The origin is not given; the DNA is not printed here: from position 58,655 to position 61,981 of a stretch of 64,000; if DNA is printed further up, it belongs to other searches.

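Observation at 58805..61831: Single polypeptide containing two complete GspE/PilB secretion-ATPase modules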

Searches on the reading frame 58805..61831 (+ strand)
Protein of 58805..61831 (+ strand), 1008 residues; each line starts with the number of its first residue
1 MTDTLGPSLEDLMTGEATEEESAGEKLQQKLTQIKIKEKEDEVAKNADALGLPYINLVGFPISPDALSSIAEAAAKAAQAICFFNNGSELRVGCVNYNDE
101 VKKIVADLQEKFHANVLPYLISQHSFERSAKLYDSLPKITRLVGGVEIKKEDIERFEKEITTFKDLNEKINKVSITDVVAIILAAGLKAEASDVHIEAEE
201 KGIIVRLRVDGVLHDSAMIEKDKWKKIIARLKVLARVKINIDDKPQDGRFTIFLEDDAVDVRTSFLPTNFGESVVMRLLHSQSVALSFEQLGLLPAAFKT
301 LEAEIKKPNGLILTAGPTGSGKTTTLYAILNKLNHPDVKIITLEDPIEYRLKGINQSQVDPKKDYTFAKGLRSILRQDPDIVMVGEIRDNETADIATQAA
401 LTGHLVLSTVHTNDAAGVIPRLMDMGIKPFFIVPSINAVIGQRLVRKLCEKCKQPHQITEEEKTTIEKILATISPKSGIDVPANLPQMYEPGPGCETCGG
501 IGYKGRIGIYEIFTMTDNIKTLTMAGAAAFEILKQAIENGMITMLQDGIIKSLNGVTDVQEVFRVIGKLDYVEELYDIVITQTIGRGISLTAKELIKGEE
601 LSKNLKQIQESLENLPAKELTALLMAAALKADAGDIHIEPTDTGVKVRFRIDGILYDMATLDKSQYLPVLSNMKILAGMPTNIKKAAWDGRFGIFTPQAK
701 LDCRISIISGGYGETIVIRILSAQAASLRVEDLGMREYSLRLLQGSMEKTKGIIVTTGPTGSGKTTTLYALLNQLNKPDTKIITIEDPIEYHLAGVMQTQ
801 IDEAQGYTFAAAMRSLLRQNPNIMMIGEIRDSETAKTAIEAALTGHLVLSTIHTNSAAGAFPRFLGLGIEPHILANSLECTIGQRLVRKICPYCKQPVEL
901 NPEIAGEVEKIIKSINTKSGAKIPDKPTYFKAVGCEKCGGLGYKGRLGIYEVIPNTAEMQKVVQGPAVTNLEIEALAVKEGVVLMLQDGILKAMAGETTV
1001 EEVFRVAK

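Call 3: search_protein_families(library=pfam, proteins=[window:58805-61831:+], max_evalue=0.01)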
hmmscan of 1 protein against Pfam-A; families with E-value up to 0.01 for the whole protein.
window:58805-61831:+ (1008 aa): 38 families (the best 25 are shown)
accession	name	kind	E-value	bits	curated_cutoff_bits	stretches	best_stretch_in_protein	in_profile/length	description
PF00437.27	T2SSE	-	2.2e-228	757.6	24.9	2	174-564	7-370/370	Type II/IV secretion system protein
PF13401.12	AAA_22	-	2.1e-10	41.5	27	1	749-787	3-41/130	AAA domain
PF25199.1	nSTAND_NTPase5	-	5.3e-10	39.7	34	2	743-794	33-85/145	Novel STAND NTPase 5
PF20720.3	nSTAND3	-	1.1e-08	35.3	27.2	1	749-791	15-57/155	Novel STAND NTPase 3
PF13173.12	AAA_14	-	9.7e-08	32.5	27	1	752-858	3-100/129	AAA domain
PF13191.12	AAA_16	-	4.5e-07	30.9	32.6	1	739-819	8-81/167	AAA ATPase domain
PF04851.21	ResIII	-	5.9e-07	30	22.5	0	297-336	11-50/164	Type III restriction enzyme, res subunit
PF00005.33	ABC_tran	-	6.4e-07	30.5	25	0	753-788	13-48/137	ABC transporter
PF00004.35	AAA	-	1.3e-06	29.3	21.2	0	756-829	3-66/131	ATPase family associated with various cellular activities (AAA)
PF12775.13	AAA_7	-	3.1e-06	27.3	25.8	0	751-785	33-67/181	P-loop containing dynein motor region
PF02492.25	cobW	-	4.9e-06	26.7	20.7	0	753-785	2-33/180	CobW/HypB/UreG, nucleotide-binding domain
PF01935.23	DUF87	-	5.1e-06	27.2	23.2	0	758-784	30-57/220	Helicase HerA, central domain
PF13604.12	AAA_30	-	6.8e-06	26.4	27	0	746-783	13-50/191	AAA domain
PF01637.24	ATPase_2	-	7.1e-06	26.4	33.2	0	736-798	4-67/225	ATPase domain predominantly from Archaea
PF13555.12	AAA_29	-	1.9e-05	24.8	27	0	750-773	21-44/61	P-loop containing region of AAA domain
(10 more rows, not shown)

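Call 4: search_protein_families(library=ncbifam, proteins=[window:58805-61831:+], max_evalue=0.001)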
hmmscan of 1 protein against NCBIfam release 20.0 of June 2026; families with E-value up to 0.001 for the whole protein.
window:58805-61831:+ (1008 aa): 55 families (the best 25 are shown)
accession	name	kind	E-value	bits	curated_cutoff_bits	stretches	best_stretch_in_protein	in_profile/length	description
TIGR02533.1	type_II_gspE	equivalog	5.1e-271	899.4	630.25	2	81-565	14-485/486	type II secretion system ATPase GspE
TIGR02538.1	type_IV_pilB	equivalog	3e-255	848.1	675.65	2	19-565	23-561/564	type IV-A pilus assembly ATPase PilB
NF007755.0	PRK10436.1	equivalog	6.2e-227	753.8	617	2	150-568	60-461/465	type II secretion system protein GspE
NF053534.1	T4PilAsmATPsTfpB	equivalog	7.7e-219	727.9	850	2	105-566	130-582/584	type IV pilus assembly ATPase TfpB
NF041000.1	ATPase_ComGA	equivalog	2.7e-145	482.3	300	2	182-446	3-266/267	competence type IV pilus ATPase ComGA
TIGR01420.1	pilT_fam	subfamily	4.3e-98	328.7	319.1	2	182-446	5-269/343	PilT/PilU family type 4a pilus ATPase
TIGR02525.1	plasmid_TraJ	equivalog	8.6e-56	189.5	368.3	2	273-425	119-272/372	plasmid transfer ATPase TraJ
TIGR02524.1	dot_icm_DotB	equivalog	5e-43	147.7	463.3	2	305-424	130-258/358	Dot/Icm type IV secretion system ATPase DotB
NF058587.1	archaellum_moto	equivalog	8.5e-36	123.8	550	2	312-446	278-418/527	archaellum flagellar ATPase motor FlaI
TIGR02782.1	TrbB_P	equivalog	1.5e-31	109.8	304.55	2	311-423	138-253/303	P-type conjugative transfer ATPase TrbB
TIGR02788.1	VirB11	equivalog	1.7e-28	99.5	249.95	2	743-867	137-265/308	P-type DNA transfer ATPase VirB11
TIGR03819.1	heli_sec_ATPase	hypoth_equivalog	2.7e-27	95.9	373.15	2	217-426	89-301/340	TadA family conjugal transfer-associated ATPase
NF010469.0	PRK13894.1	subfamily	4.2e-25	88.7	508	2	311-423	151-265/320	conjugal transfer ATPase TrbB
NF010407.0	PRK13833.1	subfamily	5.8e-25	88.4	499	2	735-867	129-262/323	conjugal transfer protein TrbB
NF053672.1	bindosome_BasE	exception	7.3e-23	81.1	1000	2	312-423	273-389/512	bindosome assembly system ATPase subunit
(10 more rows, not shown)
